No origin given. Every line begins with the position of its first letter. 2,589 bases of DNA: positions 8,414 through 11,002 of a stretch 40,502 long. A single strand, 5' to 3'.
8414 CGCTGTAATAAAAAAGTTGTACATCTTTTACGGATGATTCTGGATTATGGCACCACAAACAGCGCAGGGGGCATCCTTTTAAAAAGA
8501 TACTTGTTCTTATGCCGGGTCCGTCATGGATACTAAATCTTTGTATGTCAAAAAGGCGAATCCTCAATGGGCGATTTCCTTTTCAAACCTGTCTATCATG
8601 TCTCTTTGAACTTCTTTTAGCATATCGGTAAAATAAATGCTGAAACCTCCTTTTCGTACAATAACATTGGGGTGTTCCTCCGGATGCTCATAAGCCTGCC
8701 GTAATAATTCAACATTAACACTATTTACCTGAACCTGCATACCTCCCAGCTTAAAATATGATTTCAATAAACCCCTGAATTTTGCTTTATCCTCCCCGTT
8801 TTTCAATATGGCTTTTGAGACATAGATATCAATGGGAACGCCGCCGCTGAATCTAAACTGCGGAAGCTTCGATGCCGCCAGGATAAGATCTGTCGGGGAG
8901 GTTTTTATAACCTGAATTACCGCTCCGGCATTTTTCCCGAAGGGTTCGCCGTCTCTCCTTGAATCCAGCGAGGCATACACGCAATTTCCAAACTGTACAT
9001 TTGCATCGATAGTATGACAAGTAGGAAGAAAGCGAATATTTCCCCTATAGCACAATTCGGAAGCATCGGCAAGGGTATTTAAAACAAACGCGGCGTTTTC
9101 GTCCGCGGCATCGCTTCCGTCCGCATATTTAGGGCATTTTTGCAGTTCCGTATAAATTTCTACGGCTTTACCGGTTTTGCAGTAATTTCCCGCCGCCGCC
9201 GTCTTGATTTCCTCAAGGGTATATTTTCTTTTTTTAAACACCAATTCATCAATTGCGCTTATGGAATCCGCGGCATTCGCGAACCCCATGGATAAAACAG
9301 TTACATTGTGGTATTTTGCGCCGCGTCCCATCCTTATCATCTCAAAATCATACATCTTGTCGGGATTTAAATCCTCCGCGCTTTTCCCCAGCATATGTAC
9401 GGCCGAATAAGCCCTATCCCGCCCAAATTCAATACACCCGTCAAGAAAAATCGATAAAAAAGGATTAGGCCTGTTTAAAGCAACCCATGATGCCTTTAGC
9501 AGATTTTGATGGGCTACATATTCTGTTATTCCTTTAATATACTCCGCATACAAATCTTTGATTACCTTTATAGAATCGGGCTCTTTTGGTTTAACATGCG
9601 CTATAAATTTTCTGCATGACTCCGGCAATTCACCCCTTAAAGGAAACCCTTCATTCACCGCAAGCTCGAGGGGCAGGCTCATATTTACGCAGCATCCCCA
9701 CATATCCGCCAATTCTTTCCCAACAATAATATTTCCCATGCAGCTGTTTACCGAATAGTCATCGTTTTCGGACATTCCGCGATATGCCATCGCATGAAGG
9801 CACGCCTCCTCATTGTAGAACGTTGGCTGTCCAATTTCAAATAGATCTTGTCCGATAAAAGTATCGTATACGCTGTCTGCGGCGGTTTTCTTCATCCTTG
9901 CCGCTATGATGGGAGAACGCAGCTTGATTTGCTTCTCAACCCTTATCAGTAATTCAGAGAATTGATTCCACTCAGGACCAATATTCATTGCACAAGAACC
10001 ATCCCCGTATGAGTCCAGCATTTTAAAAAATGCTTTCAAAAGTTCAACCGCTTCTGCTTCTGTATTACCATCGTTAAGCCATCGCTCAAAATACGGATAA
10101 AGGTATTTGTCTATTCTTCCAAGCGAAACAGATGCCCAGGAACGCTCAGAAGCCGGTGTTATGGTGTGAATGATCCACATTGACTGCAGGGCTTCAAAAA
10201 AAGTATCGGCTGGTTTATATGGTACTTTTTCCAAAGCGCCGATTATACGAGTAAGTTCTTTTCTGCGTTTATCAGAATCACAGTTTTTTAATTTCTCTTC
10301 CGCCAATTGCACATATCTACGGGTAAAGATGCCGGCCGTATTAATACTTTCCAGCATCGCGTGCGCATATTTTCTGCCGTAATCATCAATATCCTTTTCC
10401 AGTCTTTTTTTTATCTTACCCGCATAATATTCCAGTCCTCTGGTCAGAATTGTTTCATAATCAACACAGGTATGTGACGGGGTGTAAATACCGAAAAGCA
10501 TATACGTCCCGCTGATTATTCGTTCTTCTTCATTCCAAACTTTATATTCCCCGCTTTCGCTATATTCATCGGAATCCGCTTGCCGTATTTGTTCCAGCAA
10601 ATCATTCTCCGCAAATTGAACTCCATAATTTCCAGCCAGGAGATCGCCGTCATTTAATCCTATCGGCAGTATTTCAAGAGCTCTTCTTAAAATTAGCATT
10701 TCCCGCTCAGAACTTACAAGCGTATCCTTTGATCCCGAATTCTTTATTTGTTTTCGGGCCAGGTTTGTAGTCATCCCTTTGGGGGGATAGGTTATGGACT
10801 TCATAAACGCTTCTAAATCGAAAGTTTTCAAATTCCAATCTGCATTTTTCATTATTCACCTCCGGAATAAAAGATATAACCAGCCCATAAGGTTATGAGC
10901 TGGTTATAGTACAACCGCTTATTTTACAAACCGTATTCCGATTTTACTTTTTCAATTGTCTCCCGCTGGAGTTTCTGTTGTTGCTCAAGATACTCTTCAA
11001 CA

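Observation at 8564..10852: GRE with a non-canonical glycyl-radical motif (RKGGF) and a Ser-Cys-Met-Gly thiyl loop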

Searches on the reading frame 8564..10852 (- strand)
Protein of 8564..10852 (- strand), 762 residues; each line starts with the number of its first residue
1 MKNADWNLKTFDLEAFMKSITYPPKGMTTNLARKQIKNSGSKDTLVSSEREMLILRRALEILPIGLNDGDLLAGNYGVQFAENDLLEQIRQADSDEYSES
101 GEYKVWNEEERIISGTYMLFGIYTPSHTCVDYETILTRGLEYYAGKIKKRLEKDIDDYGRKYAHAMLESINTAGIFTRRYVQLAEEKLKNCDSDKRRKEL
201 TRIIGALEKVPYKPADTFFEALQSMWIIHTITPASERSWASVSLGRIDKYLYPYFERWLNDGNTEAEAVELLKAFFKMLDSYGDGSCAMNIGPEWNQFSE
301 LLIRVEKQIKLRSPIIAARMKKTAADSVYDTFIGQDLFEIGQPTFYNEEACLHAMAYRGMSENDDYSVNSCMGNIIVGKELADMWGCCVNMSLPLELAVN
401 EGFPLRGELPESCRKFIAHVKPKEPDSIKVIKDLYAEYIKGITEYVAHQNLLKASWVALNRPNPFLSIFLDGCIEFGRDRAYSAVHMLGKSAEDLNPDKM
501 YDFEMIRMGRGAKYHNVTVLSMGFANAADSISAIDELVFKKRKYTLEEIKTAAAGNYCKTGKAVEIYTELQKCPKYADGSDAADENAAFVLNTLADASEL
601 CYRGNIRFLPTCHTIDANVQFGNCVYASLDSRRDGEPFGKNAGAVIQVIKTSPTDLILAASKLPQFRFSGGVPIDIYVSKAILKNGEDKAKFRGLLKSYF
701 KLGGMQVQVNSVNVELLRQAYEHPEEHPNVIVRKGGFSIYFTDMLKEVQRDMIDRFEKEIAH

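Call 3: search_protein_families(library=pfam, proteins=[window:8564-10852:-], max_evalue=0.01)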
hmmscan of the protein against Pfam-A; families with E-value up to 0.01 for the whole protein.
window:8564-10852:- (762 aa): 3 families
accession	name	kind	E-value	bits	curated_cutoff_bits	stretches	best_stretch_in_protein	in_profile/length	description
PF02901.20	PFL-like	-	2.2e-69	235.2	24.3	1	117-622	149-647/647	Pyruvate formate lyase-like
PF01228.26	Gly_radical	-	1.2e-14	55.2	22.2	1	650-742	13-106/106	Glycine radical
PF11230.13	YjjI-like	-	1.6e-13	50.3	23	1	213-376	69-219/485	Glycyl radical enzyme YjjI-like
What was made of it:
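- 8564..10852 (-): Glycyl radical enzyme, 762 aa, member of the NSCMG clade. Pfam PFL-like and Gly_radical (call 3).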

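Call 4: search_protein_families(library=ncbifam, proteins=[window:8564-10852:-], max_evalue=0.01)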
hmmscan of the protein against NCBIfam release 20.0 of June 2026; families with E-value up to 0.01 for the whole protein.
window:8564-10852:- (762 aa): 13 families
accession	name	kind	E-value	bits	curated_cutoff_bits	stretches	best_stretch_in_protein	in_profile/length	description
TIGR01774.1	PFL2-3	subfamily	3.5e-77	260.4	678.2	3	511-759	535-785/786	formate C-acetyltransferase/glycerol dehydratase family glycyl radical enzyme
NF043068.1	glycl_HYPD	equivalog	6.2e-57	193.2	1100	3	511-759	537-783/784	trans-4-hydroxy-L-proline dehydratase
NF048009.1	SfplDhtHpfGKleb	equivalog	1.5e-56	192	1000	3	511-757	571-821/824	(2S)-3-sulfopropanediol dehydratase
NF048011.1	SfplDhtHpsGDes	equivalog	2.2e-54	185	1000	1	130-759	188-820/821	(2S)-3-sulfopropanediol dehydratase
NF007437.0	PRK09983.1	equivalog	6.5e-53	179.9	1109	2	511-758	514-763/765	formate C-acetyltransferase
TIGR04394.1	choline_CutC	equivalog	4e-50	171.2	1050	3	515-755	546-783/789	choline trimethylamine-lyase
NF033718.1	indole_decarb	equivalog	9.8e-41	139.8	1100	2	511-758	597-866/868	indoleacetate decarboxylase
NF033715.1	glycyl_HPDL_Lrg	equivalog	3.8e-28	97.8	1150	3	162-274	271-383/901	4-hydroxyphenylacetate decarboxylase large subunit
TIGR01255.1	pyr_form_ly_1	equivalog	5.4e-18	64.8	994.2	1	516-756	506-739/744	formate C-acetyltransferase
TIGR04040.1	glycyl_YjjI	hypoth_equivalog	2.3e-13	49.4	498.3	1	213-375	80-230/497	YjjI family glycine radical enzyme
NF038360.1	rad_fix_GrcA3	exception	5.6e-10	39.2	158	1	694-755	11-72/78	autonomous glycyl radical cofactor GrcA3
NF008341.1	PRK11127.1-1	equivalog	3.1e-08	33.5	145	1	706-755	25-74/80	autonomous glycyl radical cofactor GrcA2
TIGR04365.1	spare_glycyl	equivalog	8.4e-07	29.3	170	1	703-755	68-120/126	autonomous glycyl radical cofactor GrcA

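Call 5: search_solved_structures(query=window:8564-10852:-, max_evalue=0.001, show_alignments=3)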
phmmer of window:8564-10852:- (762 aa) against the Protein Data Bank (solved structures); distinct sequences matched with E-value up to 0.001: 36.
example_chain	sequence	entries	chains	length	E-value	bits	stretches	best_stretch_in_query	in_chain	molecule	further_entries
2f3o_A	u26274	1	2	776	4.7e-51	177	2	116-479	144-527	pyruvate formate-lyase 2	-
8id0_A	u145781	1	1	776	1.1e-46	162.5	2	510-759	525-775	formate C-acetyltransferase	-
1r8w_A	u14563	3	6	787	4.3e-46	160.6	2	510-757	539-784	glycerol dehydratase | B12-independent glycerol dehydratase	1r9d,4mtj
5i2a_A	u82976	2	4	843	5e-45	157.1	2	117-477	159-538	Diol-dehydratase | Diol dehydratase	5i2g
9f3w_A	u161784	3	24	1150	1.4e-41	145.7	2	513-755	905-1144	Choline trimethylamine-lyase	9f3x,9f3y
8yjo_A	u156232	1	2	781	2.3e-41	145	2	510-756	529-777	Probable dehydratase PflD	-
7vua_A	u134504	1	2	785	1.2e-40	142.6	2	509-755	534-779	HplG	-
9rco_A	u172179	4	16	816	3e-40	141.3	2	511-759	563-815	Glycyl radical protein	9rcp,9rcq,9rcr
6xs4_A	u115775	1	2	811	9.9e-38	132.9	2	505-757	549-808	Formate C-acetyltransferase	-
8id7_A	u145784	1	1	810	1.5e-37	132.3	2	505-757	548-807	Probable dehydratase YbiW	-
8yjn_A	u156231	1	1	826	1.7e-37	132.2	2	505-757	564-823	Probable dehydratase YbiW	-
5kdp_A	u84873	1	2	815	5.7e-37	130.4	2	517-755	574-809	Choline trimethylamine-lyase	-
5faw_A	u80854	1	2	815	7.6e-37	130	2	517-755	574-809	Choline trimethylamine-lyase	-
5a0z_A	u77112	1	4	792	7.7e-37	130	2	510-755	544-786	CHOLINE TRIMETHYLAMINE LYASE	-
5a0u_A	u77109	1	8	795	7.8e-37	130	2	510-755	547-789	CHOLINE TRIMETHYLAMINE LYASE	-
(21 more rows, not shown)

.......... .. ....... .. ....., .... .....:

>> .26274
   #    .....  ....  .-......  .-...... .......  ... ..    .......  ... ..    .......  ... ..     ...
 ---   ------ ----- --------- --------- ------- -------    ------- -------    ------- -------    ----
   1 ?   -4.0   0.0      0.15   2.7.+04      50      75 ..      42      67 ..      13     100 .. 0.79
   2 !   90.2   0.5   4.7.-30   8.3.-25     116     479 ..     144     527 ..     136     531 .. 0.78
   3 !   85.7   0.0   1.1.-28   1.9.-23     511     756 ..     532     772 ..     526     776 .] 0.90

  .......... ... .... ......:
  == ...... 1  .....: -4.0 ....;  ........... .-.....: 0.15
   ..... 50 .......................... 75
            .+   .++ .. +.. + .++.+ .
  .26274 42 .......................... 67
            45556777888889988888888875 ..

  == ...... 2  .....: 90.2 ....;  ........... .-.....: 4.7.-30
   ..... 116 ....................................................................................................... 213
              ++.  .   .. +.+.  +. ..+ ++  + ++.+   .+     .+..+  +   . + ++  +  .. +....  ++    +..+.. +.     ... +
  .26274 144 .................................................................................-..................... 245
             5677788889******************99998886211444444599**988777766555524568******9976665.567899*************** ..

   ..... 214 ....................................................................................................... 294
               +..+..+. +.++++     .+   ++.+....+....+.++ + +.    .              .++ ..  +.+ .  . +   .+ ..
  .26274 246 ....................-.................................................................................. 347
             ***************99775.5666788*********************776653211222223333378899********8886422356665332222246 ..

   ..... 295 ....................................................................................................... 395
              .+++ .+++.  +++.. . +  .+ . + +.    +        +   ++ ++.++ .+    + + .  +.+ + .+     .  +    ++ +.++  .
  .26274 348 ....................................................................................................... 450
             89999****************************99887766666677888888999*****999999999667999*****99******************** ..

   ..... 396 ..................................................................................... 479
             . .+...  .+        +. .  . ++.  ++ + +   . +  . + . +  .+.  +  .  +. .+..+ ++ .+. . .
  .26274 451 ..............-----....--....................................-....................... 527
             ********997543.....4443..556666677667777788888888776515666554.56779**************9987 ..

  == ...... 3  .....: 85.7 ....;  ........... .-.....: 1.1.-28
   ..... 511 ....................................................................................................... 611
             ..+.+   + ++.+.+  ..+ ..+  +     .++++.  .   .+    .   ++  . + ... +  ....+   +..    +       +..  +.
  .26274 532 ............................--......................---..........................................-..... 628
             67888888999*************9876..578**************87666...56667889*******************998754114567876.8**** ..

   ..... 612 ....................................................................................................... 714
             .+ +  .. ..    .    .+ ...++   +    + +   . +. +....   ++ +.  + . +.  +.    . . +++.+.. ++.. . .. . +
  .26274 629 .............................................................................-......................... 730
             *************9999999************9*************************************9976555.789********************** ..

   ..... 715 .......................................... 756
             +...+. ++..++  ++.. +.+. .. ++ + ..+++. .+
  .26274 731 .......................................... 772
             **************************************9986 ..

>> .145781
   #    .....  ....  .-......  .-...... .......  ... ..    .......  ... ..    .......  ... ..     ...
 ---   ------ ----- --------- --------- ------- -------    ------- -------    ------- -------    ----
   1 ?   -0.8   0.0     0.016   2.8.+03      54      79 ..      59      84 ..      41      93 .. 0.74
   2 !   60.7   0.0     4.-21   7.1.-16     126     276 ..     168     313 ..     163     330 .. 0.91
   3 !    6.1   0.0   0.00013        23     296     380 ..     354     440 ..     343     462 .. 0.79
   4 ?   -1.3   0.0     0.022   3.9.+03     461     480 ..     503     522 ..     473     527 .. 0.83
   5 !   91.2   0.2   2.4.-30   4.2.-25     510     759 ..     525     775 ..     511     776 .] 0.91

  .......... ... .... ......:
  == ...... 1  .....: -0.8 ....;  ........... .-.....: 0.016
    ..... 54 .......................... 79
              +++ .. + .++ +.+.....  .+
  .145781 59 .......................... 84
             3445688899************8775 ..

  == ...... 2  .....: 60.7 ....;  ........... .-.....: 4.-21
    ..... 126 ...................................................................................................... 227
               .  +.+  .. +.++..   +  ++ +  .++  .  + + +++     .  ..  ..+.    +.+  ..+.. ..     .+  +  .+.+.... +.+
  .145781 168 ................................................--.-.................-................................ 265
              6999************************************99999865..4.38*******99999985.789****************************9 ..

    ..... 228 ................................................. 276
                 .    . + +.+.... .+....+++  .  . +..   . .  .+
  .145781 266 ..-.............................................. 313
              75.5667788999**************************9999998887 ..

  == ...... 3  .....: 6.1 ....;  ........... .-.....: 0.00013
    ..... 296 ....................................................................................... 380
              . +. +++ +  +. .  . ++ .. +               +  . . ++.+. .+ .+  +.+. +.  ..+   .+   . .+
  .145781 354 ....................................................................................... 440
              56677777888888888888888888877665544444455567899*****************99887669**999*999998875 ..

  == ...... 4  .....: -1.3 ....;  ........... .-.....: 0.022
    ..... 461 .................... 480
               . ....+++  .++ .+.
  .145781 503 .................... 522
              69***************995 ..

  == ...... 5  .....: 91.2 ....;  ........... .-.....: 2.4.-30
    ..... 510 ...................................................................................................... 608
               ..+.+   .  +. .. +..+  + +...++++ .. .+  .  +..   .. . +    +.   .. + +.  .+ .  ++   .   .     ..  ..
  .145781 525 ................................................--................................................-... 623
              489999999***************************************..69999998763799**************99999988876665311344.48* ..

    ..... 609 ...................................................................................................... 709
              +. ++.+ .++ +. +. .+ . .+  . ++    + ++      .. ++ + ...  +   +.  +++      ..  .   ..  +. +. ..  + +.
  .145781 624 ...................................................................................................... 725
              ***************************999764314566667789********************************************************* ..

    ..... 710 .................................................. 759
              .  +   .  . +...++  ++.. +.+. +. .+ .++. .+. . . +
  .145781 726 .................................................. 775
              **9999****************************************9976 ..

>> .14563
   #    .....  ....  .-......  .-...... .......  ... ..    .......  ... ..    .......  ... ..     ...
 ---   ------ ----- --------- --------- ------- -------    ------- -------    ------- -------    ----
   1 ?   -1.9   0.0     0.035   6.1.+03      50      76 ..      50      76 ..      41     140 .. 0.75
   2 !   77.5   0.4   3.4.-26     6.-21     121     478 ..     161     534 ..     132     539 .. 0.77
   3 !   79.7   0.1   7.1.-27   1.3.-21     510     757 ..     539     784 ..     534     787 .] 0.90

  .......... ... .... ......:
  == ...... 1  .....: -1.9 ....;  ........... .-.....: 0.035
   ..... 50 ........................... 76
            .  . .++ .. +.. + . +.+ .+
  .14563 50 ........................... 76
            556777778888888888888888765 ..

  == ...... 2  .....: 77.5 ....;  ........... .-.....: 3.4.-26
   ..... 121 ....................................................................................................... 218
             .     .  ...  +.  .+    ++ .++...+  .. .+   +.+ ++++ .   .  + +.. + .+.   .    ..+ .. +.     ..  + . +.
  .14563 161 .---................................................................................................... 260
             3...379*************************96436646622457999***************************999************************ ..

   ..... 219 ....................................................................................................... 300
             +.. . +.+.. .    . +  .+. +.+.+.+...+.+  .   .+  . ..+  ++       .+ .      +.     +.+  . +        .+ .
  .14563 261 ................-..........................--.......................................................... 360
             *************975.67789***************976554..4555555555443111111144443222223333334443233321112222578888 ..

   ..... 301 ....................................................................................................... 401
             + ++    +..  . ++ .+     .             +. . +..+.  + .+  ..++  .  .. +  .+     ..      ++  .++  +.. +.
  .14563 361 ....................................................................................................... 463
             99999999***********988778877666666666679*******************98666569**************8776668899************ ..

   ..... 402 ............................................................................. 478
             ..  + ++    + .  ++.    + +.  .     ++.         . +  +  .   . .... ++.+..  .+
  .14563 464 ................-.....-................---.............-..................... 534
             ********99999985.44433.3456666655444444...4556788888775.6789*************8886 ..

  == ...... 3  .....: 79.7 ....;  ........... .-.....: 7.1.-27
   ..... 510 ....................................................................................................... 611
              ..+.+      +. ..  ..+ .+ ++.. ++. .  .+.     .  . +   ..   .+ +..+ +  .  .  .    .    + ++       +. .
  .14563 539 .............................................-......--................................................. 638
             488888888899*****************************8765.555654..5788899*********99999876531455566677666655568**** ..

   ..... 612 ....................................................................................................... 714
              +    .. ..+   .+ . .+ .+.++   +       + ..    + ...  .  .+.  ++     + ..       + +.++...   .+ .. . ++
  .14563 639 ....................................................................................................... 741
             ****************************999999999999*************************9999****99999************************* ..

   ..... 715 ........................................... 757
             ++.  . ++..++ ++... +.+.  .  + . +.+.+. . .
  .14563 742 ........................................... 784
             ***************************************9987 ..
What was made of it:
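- On GRE decarboxylases and X-succinate synthases: BSS and MASS are weak hits (call 5).
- Closest known: Pyruvate formate-lyase / TdcE. Different: The match is distant and restricted to the C-terminal third (call 5).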

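Call 6: find_homologous_proteins(query=window:8564-10852:-, max_evalue=1e-10)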
Query window:8564-10852:- (762 aa): 147 proteins with E <= 1e-10 among 8000 candidates; the best 120 are listed.
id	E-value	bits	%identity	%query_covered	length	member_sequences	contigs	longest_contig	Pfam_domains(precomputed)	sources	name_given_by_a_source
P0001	0.0e+0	1603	91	100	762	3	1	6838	PF02901.21,PF11230.14,PF01228.27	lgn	-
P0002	0.0e+0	1197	69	97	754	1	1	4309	PF02901.21,PF11230.14,PF01228.27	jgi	jgi:formate C-acetyltransferase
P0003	0.0e+0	1127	64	100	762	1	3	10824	PF02901.21,PF11230.14,PF01228.27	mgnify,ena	mgnify:CR=1 FL=1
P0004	0.0e+0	1125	64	100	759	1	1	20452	PF02901.21,PF11230.14,PF01228.27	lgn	-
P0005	0.0e+0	1121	63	100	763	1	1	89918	PF02901.21,PF11230.14,PF01228.27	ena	-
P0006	0.0e+0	1102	63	100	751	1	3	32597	PF02901.21,PF11230.14,PF01228.27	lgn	-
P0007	0.0e+0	1082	60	99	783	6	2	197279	PF02901.21,PF11230.14,PF01228.27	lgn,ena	-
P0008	0.0e+0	1076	62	99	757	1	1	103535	PF02901.21,PF11230.14,PF01228.27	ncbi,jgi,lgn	ncbi:MAG: glycyl radical enzyme domain-containing protein [Blautia sp.]|jgi:pyruvate-formate lyase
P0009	0.0e+0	1073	61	99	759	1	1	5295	PF02901.21,PF11230.14,PF01228.27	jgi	-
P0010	0.0e+0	1072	62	99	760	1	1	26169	PF02901.21,PF11230.14,PF01228.27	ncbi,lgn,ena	-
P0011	0.0e+0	1065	62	99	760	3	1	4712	PF02901.21,PF11230.14,PF01228.27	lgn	-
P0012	0.0e+0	1058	62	99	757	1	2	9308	PF02901.21,PF11230.14,PF01228.27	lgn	-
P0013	0.0e+0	1050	60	99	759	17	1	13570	PF02901.21,PF11230.14,PF01228.27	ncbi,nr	ncbi:MAG: hypothetical protein DBX46_01935 [Clostridiales bacterium]|nr:MAG: hypothetical protein DB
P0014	0.0e+0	1050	61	99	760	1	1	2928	PF02901.21,PF11230.14,PF01228.27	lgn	-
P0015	0.0e+0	1049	60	99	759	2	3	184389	PF02901.21,PF11230.14,PF01228.27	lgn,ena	-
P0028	1.7e-293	993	59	100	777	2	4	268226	PF02901.21,PF11230.14,PF01228.27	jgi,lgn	jgi:pyruvate-formate lyase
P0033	7.2e-289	978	58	99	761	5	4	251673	PF02901.21,PF11230.14,PF01228.27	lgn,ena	-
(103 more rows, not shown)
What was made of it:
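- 8564..10852 (-): 97 homologues found (call 6).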

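Call 14: find_encoding_contigs(protein=P0007, flank=10000, max_places=2)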
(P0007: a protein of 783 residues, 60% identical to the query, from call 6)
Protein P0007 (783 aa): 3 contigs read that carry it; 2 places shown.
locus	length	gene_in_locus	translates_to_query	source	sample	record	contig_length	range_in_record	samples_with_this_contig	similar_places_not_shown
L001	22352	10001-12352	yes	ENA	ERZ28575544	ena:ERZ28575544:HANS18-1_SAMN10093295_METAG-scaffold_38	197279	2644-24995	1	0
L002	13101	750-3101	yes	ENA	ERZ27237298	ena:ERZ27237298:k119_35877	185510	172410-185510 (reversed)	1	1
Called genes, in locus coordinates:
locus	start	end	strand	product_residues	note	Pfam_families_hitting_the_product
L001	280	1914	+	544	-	PF00005:ABC_tran, PF13304:AAA_21 (faint), PF00005:ABC_tran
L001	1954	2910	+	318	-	PF02653:BPD_transp_2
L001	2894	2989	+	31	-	-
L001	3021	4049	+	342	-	PF13407:Peripla_BP_4, PF00532:Peripla_BP_1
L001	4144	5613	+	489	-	PF00370:FGGY_N, PF02782:FGGY_C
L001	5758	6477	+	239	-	-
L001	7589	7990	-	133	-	PF00903:Glyoxalase, PF12681:Glyoxalase_2 (faint), PF13669:Glyoxalase_4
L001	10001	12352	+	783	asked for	PF02901:PFL-like, PF11230:YjjI-like, PF02901:PFL-like, PF01228:Gly_radical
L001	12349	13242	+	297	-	PF13353:Fer4_12, PF12797:Fer4_2 (faint), PF12838:Fer4_7 (faint), PF13183:Fer4_8 (faint), PF00037:Fer4 (weak), PF13237:Fer4_10 (weak), PF14697:Fer4_21 (weak), PF04055:Radical_SAM, +3 more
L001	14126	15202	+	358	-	PF00532:Peripla_BP_1, PF13407:Peripla_BP_4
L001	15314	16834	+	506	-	PF00005:ABC_tran, PF09818:ABC_ATPase (faint), PF13304:AAA_21 (faint), PF00005:ABC_tran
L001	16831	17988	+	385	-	PF02653:BPD_transp_2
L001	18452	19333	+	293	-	PF13353:Fer4_12 (weak), PF04055:Radical_SAM, PF00037:Fer4 (weak), PF12838:Fer4_7 (weak), PF13187:Fer4_9, PF13237:Fer4_10, PF14697:Fer4_21, PF00037:Fer4 (weak), +4 more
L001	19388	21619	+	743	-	PF02901:PFL-like, PF01228:Gly_radical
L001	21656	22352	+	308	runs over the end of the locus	PF00532:Peripla_BP_1 (weak), PF13407:Peripla_BP_4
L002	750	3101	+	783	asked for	PF02901:PFL-like, PF11230:YjjI-like, PF02901:PFL-like, PF01228:Gly_radical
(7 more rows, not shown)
